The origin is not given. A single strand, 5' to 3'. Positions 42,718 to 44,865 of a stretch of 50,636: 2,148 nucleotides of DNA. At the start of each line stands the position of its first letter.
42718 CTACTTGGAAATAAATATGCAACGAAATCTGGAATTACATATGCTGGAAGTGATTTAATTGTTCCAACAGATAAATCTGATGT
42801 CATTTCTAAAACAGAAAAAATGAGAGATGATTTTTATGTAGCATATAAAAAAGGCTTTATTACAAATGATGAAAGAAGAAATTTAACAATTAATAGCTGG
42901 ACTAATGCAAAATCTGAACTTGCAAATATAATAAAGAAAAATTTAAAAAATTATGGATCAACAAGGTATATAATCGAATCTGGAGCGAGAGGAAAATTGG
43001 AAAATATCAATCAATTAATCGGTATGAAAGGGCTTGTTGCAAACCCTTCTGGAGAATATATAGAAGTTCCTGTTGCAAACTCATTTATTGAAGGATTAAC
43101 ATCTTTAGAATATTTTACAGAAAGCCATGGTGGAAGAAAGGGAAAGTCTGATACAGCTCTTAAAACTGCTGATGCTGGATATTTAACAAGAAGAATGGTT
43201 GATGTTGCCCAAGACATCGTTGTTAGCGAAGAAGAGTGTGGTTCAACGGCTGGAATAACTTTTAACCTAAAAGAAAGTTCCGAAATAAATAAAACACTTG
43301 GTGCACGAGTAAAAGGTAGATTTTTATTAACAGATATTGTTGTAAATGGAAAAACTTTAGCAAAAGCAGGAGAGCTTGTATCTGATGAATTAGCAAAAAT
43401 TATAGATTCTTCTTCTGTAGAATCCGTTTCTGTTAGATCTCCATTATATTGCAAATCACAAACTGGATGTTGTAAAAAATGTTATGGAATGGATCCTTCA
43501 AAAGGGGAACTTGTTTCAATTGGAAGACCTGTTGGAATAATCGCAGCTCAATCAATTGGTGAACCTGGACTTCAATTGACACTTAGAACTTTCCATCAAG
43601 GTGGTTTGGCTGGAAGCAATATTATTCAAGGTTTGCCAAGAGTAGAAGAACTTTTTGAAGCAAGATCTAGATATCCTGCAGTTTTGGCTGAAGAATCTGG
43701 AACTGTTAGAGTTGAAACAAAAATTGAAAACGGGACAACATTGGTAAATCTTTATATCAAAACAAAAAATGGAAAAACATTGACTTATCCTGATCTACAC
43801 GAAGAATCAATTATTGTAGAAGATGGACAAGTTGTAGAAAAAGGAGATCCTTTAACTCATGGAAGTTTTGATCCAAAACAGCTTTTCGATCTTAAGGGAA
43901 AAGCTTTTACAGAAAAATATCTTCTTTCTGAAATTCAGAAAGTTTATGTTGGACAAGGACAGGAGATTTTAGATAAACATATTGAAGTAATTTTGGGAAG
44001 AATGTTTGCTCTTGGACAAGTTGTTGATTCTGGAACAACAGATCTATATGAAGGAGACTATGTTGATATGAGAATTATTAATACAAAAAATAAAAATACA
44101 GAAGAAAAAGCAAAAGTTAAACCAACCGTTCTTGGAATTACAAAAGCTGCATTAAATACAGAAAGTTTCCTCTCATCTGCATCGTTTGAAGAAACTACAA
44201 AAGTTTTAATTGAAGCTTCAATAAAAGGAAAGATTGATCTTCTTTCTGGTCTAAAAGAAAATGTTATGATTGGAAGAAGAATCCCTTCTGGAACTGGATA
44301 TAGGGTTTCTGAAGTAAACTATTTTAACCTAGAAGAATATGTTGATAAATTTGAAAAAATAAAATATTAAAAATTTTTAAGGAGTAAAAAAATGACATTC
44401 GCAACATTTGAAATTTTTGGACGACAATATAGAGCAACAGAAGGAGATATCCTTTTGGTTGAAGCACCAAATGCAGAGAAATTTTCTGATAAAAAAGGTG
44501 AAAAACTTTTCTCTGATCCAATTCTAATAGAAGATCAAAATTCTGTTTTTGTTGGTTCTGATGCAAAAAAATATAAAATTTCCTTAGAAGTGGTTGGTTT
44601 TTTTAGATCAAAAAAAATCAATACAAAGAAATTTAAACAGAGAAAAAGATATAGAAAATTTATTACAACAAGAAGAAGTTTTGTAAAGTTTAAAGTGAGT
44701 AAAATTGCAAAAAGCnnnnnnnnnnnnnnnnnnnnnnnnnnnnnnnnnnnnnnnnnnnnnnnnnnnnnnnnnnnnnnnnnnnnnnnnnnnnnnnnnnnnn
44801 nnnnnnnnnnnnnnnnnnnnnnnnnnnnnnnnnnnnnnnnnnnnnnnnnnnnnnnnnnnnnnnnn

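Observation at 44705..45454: Intact ParA/Soj-fold ORF with every ATPase motif replaced, embedded between rplU and rpmG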

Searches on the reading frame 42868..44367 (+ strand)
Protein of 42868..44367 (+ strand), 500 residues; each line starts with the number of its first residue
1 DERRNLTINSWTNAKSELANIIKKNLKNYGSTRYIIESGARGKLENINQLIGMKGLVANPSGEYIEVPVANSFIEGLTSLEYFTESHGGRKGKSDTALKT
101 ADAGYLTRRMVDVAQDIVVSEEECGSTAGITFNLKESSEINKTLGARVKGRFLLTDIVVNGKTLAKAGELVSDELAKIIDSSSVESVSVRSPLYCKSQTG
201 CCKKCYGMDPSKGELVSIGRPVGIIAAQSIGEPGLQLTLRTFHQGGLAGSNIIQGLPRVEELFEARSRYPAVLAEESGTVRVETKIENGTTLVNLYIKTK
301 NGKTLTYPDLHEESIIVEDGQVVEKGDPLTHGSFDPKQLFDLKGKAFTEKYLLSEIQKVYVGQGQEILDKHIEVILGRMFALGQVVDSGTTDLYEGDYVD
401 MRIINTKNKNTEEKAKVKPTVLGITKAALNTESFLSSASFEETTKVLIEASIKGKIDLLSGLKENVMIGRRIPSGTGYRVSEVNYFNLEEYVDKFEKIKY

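Call 28: find_related_loci(query=window:42868-44367:+, collection=genome_contigs, flank=5000)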
Query window:42868-44367:+ (500 aa) in genome_contigs; peptide patterns used: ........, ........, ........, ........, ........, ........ (x = any residue, [..] = any of these).
588 stretches matched a pattern; 18 encode a relative of the query (tblastn E <= 1e-3); 18 distinct loci.
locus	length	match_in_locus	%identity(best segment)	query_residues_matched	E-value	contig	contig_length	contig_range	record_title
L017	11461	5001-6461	49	2-479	1e-132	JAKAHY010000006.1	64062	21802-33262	MAG: bacterium isolate WY3.bin152 NODE_626_length_64062_cov_2.264065, whole genome shotgun sequence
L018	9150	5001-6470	45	1-479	3e-127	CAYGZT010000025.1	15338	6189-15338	MAG TPA_asm: uncultured Candidatus Saccharibacteria bacterium isolate ERP119294_co2_503 genome assembly, contig: k141_13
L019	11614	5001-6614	43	8-480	4e-126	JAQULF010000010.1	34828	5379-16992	MAG: Patescibacteria group bacterium isolate STD1_124 NODE_2416_length_34828_cov_4.180715_Sandtown_D1, whole genome shot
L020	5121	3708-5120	45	1-459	3e-118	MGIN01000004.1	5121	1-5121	MAG: Candidatus Wolfebacteria bacterium GWA1_42_9 gwa1_scaffold_16525, whole genome shotgun sequence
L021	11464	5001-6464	42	1-477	3e-109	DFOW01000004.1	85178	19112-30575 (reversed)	MAG TPA_asm: Patescibacteria group bacterium UBA3531 UBA3531_contig_6455, whole genome shotgun sequence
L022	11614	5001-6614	38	2-477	6e-100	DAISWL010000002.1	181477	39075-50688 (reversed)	MAG TPA_asm: Candidatus Saccharibacteria bacterium isolate CTOTU2435 NODE_25_length_181477_cov_9.533563, whole genome sh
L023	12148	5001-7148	42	1-479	3e-77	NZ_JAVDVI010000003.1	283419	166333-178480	Flavobacterium arsenatis strain 3773 Ga0454464_03, whole genome shotgun sequence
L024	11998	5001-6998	42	2-479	5e-72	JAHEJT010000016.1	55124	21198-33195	MAG: Verrucomicrobiales bacterium isolate Ww561 NODE_817_length_55124_cov_4.288584, whole genome shotgun sequence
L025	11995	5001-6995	41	2-479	4e-71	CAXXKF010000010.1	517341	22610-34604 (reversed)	MAG: Candidatus Auribacterota bacterium isolate 3f4a19dc-99c9-43a0-a9f8-0f63e283074a genome assembly, contig: contig_10,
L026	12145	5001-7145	45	2-485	1e-68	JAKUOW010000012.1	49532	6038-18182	MAG: Pirellulales bacterium isolate ALOHA_A2.0_43 A2.0-Pirellulales-4_12, whole genome shotgun sequence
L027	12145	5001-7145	45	2-485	2e-68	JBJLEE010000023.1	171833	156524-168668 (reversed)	MAG: Pirellulaceae bacterium isolate LRMED-194 Pirellulaceae-LRMED-194-C3, whole genome shotgun sequence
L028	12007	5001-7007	47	2-477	2e-68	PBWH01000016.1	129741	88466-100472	MAG: Gemmatimonadetes bacterium isolate RS821 4750, whole genome shotgun sequence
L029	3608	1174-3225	47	2-487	4e-68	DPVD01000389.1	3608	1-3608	MAG TPA_asm: Candidatus Latescibacterota bacterium isolate UBA11886 contig_33512, whole genome shotgun sequence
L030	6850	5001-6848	47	2-424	1e-67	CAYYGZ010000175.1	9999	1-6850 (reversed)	MAG TPA_asm: uncultured bacterium isolate SRP308112_co1_409 genome assembly, contig: NODE_12755_length_9999_cov_5.196299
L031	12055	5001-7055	48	2-490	6e-67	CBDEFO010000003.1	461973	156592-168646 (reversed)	MAG: Candidatus Latescibacterota bacterium isolate a4066e80-b4ac-45ed-9db6-0889b3e81570 genome assembly, contig: contig_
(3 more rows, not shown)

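Call 71: search_protein_families(library=pfam, proteins=[L017:9926-10732:+], max_evalue=0.01)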
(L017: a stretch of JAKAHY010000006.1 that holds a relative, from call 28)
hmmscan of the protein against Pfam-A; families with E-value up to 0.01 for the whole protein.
L017:9926-10732:+ (269 aa): 9 families
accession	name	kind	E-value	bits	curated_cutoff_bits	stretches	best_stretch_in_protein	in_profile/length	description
PF13614.12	AAA_31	-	1.2e-60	204.9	27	1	3-178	2-177/177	AAA domain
PF01656.29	CbiA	-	8.1e-28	97.3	25.4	1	5-229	1-125/125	CobQ/CobB/MinD/ParA nucleotide binding domain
PF06564.18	CBP_BcsQ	-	7.9e-12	45.6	21.3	1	5-246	4-230/234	Cellulose biosynthesis protein BcsQ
PF10609.15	ParA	-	7.3e-11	42.4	27.1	1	3-249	4-245/246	NUBPL iron-transfer P-loop NTPase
PF00142.24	Fer4_NifH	-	3.3e-09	37.1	25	1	10-46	7-43/271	4Fe-4S iron sulfur cluster binding proteins, NifH/frxC family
PF09140.17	MipZ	-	4.8e-09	36.3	20.7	1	4-42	2-40/262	ATPase MipZ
PF02374.21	ArsA_ATPase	-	4.6e-07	29.8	24.3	1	9-46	7-44/305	Anion-transporting ATPase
PF16575.11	CLP1_P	-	0.00012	22.4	26.6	0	13-42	4-33/188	mRNA cleavage and polyadenylation factor CLP1 P-loop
PF07015.17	VirC1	-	0.0013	18.6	24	1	4-40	3-39/231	VirC1 protein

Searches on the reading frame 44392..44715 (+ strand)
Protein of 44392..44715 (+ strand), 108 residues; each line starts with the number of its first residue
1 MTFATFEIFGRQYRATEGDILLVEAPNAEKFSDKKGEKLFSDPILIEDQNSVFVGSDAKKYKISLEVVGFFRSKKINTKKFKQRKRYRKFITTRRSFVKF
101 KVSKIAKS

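Call 3: search_protein_families(library=pfam, proteins=[window:44392-44715:+], max_evalue=10)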
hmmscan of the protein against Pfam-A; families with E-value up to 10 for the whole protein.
window:44392-44715:+ (108 aa): 1 family
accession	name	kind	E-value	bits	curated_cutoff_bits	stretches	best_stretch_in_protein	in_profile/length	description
PF00829.26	Ribosomal_L21p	-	9.5e-16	58.3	27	1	3-105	2-99/99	Ribosomal prokaryotic L21 protein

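Call 4: search_protein_families(library=ncbifam, proteins=[window:44392-44715:+], max_evalue=10)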
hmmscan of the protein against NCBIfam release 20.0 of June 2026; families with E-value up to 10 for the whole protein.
window:44392-44715:+ (108 aa): 4 families
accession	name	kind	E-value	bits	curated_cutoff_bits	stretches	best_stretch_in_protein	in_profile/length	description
TIGR00061.1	L21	equivalog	1.3e-10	41.6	43.7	1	3-105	1-100/101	50S ribosomal protein L21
NF008916.0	PRK12278.1-4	equivalog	3.7e-07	30.2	193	1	3-106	2-102/223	50S ribosomal protein L21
NF008915.0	PRK12278.1-1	equivalog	0.0014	18.6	281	1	3-94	2-85/216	50S ribosomal protein L21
NF045905.1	TransRegLelALeg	equivalog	0.0024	17.2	500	1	30-91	39-101/305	LysR family transcriptional regulator LelA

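Call 48: find_related_loci(query=A5, collection=genome_contigs, flank=3000)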
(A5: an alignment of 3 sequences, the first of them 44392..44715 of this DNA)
Query A5 (108 aa) in genome_contigs; peptide patterns used: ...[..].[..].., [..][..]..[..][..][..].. (x = any residue, [..] = any of these).
402 stretches matched a pattern; 20 encode a relative of the query (tblastn E <= 1e-3); 20 distinct loci.
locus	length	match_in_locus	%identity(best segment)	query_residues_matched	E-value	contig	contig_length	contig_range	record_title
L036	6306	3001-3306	31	1-106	2e-14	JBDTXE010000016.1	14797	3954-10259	MAG: Verrucomicrobiota bacterium isolate cluster4_bin.109 NODE_8900_length_14797_cov_11.098155, whole genome shotgun seq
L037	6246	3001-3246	31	3-88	5e-9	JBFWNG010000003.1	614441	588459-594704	MAG: Oligoflexales bacterium isolate CA_2019_TPBF_107 NODE_92_length_614441_cov_17.100149_TPBF, whole genome shotgun seq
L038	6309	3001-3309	35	1-105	2e-8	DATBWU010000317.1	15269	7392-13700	MAG TPA_asm: Anaerolineae bacterium isolate SMAG_U7549 k141_1571202, whole genome shotgun sequence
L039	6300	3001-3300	28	3-105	3e-8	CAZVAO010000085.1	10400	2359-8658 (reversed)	MAG TPA_asm: uncultured Clostridiaceae bacterium isolate binchicken_co42_493 genome assembly, contig: NODE_10639_length_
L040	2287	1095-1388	31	3-105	5e-8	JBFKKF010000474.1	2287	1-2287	MAG: Bacteriovoracaceae bacterium isolate Mix_sand21.2022.07.Z.39 k141_3642859_length_2287_cov_8.0000, whole genome shot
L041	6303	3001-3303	34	3-105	9e-8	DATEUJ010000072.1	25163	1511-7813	MAG TPA_asm: Anaerolineae bacterium isolate SMAG_U8338 k141_2232094, whole genome shotgun sequence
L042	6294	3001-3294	32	3-105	9e-8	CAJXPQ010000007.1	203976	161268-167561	MAG TPA_asm: uncultured Oligoflexia bacterium isolate SRR3933286_bin.5_MetaBAT_v2.12.1_MAG genome assembly, contig: NODE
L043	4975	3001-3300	26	3-106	1e-7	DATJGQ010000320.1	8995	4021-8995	MAG TPA_asm: Gemmataceae bacterium isolate SMAG_U15490 k141_7604622, whole genome shotgun sequence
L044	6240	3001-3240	31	3-100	1e-7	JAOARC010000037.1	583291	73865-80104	MAG: Bacteriovoracaceae bacterium isolate McBI.35 contig_153497, whole genome shotgun sequence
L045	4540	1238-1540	33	3-105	2e-7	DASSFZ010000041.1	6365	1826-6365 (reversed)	MAG TPA_asm: Anaerolineae bacterium isolate SMAG_U1019 k141_1190531, whole genome shotgun sequence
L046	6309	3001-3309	32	1-105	2e-7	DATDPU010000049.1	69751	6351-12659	MAG TPA_asm: Anaerolineae bacterium isolate SMAG_U7929 k141_64862, whole genome shotgun sequence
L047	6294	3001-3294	33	3-105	3e-7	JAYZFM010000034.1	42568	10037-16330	MAG: Bdellovibrionota bacterium isolate XB_MAG166 DB_MAG166_0034, whole genome shotgun sequence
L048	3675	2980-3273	31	3-105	3e-7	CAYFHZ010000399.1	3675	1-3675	MAG TPA_asm: uncultured Bacteriovoracaceae bacterium isolate ERP003628_co1_279 genome assembly, contig: NODE_27283_lengt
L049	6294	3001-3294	32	3-105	5e-7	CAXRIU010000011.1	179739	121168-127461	MAG: Bacteriovoracaceae bacterium isolate YZ12D_3.8 genome assembly, contig: k141_987648, whole genome shotgun sequence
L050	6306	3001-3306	28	3-105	7e-7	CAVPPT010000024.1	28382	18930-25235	MAG: uncultured Planctomycetaceae bacterium isolate MFD09779.bin.3.162 genome assembly, contig: contig_70946, whole geno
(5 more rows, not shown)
